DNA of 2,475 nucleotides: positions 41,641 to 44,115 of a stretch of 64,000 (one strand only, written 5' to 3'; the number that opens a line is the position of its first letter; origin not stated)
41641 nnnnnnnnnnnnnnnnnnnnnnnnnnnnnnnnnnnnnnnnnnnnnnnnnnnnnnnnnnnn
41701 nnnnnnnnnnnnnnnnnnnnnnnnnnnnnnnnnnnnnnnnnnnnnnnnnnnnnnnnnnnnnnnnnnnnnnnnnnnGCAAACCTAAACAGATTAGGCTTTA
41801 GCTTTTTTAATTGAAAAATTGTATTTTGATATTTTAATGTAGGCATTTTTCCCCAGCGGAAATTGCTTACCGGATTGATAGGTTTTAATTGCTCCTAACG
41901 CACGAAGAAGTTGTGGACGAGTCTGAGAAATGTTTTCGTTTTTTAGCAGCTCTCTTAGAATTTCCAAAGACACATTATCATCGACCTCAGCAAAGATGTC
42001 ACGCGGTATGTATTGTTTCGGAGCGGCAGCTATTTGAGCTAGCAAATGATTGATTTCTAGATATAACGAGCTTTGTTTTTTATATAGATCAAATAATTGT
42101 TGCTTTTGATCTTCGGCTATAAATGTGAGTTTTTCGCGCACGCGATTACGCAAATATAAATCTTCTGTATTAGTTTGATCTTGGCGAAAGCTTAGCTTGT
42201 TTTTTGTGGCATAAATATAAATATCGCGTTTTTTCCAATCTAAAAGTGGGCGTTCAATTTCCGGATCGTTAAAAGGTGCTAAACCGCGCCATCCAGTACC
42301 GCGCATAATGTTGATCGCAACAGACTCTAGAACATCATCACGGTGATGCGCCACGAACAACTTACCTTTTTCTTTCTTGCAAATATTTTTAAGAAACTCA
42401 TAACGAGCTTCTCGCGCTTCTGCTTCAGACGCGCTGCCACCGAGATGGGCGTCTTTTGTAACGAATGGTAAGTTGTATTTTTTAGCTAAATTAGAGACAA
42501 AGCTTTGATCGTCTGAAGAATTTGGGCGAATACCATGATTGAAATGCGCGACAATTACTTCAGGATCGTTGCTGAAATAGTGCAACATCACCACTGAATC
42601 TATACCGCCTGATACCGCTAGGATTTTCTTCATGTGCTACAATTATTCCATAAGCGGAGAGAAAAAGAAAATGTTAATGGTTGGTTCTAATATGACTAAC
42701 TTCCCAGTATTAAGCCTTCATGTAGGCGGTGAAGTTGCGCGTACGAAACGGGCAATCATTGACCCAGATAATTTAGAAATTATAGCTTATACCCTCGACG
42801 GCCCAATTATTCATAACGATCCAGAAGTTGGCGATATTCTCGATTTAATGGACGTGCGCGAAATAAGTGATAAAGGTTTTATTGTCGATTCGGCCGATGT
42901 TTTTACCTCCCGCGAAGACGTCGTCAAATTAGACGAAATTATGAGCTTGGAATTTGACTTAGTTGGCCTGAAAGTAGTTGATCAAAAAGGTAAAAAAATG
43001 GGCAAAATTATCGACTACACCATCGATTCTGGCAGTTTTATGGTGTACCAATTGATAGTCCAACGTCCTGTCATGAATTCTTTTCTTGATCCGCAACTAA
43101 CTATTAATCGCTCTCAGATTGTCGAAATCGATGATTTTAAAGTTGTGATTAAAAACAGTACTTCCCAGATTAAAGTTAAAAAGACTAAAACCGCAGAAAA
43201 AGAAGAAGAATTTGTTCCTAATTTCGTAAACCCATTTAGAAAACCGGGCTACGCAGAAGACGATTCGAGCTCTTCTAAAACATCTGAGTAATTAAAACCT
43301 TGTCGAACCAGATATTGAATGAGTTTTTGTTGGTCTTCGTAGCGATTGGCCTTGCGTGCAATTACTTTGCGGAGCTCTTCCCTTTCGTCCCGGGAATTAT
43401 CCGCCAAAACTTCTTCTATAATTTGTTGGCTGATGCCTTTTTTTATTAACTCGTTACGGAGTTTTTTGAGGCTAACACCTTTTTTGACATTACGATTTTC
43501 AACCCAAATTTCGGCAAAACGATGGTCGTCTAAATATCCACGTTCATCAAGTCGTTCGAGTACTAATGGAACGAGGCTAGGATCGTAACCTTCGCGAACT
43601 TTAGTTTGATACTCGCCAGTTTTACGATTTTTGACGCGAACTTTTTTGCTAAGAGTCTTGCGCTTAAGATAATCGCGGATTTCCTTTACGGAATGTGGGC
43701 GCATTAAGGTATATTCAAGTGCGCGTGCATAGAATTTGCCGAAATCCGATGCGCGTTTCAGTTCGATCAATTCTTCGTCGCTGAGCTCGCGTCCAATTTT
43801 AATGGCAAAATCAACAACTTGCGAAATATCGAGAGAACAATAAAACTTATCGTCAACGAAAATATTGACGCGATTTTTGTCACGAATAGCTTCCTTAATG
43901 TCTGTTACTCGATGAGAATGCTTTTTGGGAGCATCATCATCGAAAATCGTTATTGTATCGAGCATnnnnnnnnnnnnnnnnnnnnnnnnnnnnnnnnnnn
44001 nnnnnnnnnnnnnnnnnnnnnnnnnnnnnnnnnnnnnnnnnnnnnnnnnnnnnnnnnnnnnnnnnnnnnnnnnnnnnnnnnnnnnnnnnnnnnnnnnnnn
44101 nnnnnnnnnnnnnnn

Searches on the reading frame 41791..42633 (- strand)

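Call 57: search_protein_families(library=pfam, proteins=[window:41791-42633:-], max_evalue=0.00001)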
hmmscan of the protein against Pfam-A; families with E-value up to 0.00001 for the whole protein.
window:41791-42633:- (280 aa): 2 families
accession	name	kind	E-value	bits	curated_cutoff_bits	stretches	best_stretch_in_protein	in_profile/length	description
PF01171.26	ATP_bind_3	-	4.1e-43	147.7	27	1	3-167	2-181/182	PP-loop family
PF01507.26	PAPS_reduct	-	1.2e-06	29.1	22.5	0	4-93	3-95/175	Phosphoadenosine phosphosulfate reductase domain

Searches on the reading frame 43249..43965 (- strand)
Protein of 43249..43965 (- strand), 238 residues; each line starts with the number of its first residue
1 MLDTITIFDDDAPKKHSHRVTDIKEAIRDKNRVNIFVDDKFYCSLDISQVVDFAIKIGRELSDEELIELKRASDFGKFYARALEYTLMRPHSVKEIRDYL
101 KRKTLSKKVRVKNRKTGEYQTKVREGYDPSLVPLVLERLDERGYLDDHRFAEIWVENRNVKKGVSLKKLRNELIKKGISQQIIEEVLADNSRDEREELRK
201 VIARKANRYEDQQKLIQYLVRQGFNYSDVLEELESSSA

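Call 57: search_protein_families(library=pfam, proteins=[window:43249-43965:-], max_evalue=0.00001)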
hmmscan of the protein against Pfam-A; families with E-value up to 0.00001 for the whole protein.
window:43249-43965:- (238 aa): 2 families
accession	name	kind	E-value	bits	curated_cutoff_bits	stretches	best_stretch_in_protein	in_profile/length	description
PF02631.22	RecX_HTH2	-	1.5e-11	44.7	26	1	146-187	1-42/42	RecX, second three-helix domain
PF21982.2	RecX_HTH1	-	3e-08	33.9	26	0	79-103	2-26/40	RecX, first three-helix domain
